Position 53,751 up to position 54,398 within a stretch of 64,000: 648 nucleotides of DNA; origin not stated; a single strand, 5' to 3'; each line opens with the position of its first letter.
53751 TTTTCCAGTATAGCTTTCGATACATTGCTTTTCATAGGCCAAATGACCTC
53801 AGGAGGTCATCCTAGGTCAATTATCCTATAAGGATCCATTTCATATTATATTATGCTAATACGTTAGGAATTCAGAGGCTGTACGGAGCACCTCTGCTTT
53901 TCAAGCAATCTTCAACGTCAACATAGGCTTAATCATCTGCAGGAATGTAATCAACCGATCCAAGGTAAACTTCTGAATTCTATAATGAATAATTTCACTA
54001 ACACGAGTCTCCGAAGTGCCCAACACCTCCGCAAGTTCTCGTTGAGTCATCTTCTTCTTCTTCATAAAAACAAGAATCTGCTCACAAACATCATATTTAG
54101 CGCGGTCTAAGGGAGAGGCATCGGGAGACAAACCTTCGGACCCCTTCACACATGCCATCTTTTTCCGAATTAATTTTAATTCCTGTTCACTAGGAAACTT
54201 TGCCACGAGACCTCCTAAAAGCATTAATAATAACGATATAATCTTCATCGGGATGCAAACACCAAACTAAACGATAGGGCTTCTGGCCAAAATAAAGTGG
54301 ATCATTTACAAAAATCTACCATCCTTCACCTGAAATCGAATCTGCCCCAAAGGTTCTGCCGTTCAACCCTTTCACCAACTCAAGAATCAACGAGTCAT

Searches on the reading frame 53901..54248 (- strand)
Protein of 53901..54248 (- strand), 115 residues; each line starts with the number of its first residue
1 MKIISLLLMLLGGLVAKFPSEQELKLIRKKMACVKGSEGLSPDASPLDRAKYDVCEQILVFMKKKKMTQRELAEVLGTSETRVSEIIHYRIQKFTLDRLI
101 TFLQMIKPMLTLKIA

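Call 6: search_protein_families(library=pfam, max_evalue=1, proteins=[window:53901-54248:-])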
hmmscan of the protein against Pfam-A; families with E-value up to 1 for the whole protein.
window:53901-54248:- (115 aa): 19 families
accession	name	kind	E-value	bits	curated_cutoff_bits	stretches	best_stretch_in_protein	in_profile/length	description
PF13744.12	HTH_37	-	4.7e-09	36.4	27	1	49-106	14-71/80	Helix-turn-helix domain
PF13443.12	HTH_26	-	3.6e-05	24.4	22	1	58-102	2-46/63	Cro/C1-type HTH DNA-binding domain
PF01381.28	HTH_3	-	3.7e-05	24.1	23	1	62-99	5-41/55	Helix-turn-helix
PF04545.22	Sigma70_r4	-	4.1e-05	23.4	24.1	1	57-90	11-44/50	Sigma-70, region 4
PF13412.12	HTH_24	-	0.0023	17.9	21.9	1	62-87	13-38/48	Winged helix-turn-helix DNA-binding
PF02376.21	CUT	-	0.0027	18.1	24.4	1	52-88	8-45/79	CUT domain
PF13545.12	HTH_Crp_2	-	0.011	16.2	27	1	66-87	22-43/70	Crp-like helix-turn-helix domain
PF13542.12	HTH_Tnp_ISL3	-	0.016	15.1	27.4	1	65-90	25-50/51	Helix-turn-helix domain of transposase family ISL3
PF12802.13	MarR_2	-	0.017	15.7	27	1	58-88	10-42/61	MarR family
PF21476.4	PF0610-like_N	-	0.026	15.2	33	1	56-87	4-35/50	PF0610-like, N-terminal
PF12844.13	HTH_19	-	0.041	14.2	30.2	1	63-99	9-44/64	Helix-turn-helix domain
PF00589.27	Phage_integrase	-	0.041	14.1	27.1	1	53-107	6-62/172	Phage integrase family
PF13384.12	HTH_23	-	0.047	14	24.6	1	58-88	10-39/50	Homeodomain-like domain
PF04814.19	HNF-1_N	-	0.056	14.3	29.7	1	48-85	116-153/175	Hepatocyte nuclear factor 1 (HNF-1), N terminus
PF17762.8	HTH_ParB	-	0.063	13.9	22.6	1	59-87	13-41/102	ParB HTH domain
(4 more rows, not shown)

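Call 90: search_protein_families(library=ncbifam, proteins=[window:53901-54248:-], max_evalue=0.001)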
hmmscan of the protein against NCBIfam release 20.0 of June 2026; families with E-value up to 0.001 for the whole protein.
window:53901-54248:- (115 aa): 1 family
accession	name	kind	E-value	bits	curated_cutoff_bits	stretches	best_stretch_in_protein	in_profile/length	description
TIGR02937.1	sigma70-ECF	superfamily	0.00019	21.1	42.9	1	57-93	124-160/165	sigma-70 family RNA polymerase sigma factor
